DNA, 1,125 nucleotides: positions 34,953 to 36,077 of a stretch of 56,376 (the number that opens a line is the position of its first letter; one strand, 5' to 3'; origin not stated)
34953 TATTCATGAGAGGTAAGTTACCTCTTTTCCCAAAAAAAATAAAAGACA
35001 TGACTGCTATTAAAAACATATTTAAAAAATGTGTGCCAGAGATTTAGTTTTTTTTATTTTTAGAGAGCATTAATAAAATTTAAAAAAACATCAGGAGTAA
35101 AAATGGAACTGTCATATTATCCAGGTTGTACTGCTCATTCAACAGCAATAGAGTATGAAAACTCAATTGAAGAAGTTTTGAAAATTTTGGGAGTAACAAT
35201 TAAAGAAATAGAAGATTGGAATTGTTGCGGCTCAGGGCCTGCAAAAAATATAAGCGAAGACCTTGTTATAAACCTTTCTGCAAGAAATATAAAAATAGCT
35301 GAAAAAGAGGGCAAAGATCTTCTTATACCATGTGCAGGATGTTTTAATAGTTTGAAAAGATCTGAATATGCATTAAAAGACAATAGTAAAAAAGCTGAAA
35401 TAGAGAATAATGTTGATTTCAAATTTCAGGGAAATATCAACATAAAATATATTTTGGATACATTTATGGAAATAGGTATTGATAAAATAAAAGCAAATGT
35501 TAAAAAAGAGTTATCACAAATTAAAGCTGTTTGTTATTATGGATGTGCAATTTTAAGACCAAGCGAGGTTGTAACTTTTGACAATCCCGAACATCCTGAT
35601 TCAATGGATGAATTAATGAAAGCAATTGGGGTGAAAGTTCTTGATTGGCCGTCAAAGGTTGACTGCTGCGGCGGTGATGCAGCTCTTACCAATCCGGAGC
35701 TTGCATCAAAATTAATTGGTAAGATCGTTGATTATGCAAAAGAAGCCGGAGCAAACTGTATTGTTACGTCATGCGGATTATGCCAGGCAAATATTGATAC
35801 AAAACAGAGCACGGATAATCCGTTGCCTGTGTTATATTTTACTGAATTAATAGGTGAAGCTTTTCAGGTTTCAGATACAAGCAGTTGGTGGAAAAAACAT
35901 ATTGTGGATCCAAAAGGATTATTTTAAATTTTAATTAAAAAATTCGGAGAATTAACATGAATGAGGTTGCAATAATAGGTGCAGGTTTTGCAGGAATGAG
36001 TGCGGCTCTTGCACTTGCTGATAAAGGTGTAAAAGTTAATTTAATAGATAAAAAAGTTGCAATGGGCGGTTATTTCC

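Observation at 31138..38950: Complementary asymmetric HdrA halves, split in module 1 and fused in module 2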

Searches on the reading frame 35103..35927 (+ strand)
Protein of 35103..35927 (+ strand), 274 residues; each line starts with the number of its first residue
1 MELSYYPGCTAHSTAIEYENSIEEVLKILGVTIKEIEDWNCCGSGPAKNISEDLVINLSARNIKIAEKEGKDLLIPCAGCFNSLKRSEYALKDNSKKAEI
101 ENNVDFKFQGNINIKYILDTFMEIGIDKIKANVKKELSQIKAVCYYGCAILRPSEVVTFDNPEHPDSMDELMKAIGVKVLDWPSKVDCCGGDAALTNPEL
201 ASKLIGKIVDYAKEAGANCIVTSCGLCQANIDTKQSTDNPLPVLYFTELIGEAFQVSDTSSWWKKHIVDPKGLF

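Call 4: search_protein_families(library=pfam, proteins=[window:35103-35927:+], max_evalue=0.01)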
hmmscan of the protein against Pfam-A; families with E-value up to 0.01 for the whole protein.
window:35103-35927:+ (274 aa): 1 family
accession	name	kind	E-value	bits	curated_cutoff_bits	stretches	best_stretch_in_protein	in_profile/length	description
PF02754.22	CCG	-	1.6e-26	92.6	20.6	2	4-85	2-85/85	Cysteine-rich domain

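Call 87: search_solved_structures(query=window:35103-35927:+, show_alignments=1, max_evalue=0.00001)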
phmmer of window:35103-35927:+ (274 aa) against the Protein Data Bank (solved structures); distinct sequences matched with E-value up to 0.00001: 5.
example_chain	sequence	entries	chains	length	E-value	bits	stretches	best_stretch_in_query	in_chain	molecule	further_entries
8rvv_B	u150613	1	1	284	9e-37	130.3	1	1-254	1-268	H(2):CoB-CoM heterodisulfide,ferredoxin reductase subunit B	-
8rvu_b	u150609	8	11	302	1.1e-36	130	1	1-254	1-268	H(2):CoB-CoM heterodisulfide,ferredoxin reductase subunit B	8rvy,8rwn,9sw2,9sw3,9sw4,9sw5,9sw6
9sfi_C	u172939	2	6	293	1.6e-33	119.6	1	2-255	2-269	H(2)/formate:CoB-CoM heterodisulfide,ferredoxin reductase subunit B2 | Heterodisulfide reductase subunit B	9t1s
5odc_B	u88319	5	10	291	1.3e-31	113.4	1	2-255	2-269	Heterodisulfide reductase, subunit B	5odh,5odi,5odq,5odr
7bkb_B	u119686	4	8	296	1.3e-28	103.5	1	3-259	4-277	CoB--CoM heterodisulfide reductase subunit B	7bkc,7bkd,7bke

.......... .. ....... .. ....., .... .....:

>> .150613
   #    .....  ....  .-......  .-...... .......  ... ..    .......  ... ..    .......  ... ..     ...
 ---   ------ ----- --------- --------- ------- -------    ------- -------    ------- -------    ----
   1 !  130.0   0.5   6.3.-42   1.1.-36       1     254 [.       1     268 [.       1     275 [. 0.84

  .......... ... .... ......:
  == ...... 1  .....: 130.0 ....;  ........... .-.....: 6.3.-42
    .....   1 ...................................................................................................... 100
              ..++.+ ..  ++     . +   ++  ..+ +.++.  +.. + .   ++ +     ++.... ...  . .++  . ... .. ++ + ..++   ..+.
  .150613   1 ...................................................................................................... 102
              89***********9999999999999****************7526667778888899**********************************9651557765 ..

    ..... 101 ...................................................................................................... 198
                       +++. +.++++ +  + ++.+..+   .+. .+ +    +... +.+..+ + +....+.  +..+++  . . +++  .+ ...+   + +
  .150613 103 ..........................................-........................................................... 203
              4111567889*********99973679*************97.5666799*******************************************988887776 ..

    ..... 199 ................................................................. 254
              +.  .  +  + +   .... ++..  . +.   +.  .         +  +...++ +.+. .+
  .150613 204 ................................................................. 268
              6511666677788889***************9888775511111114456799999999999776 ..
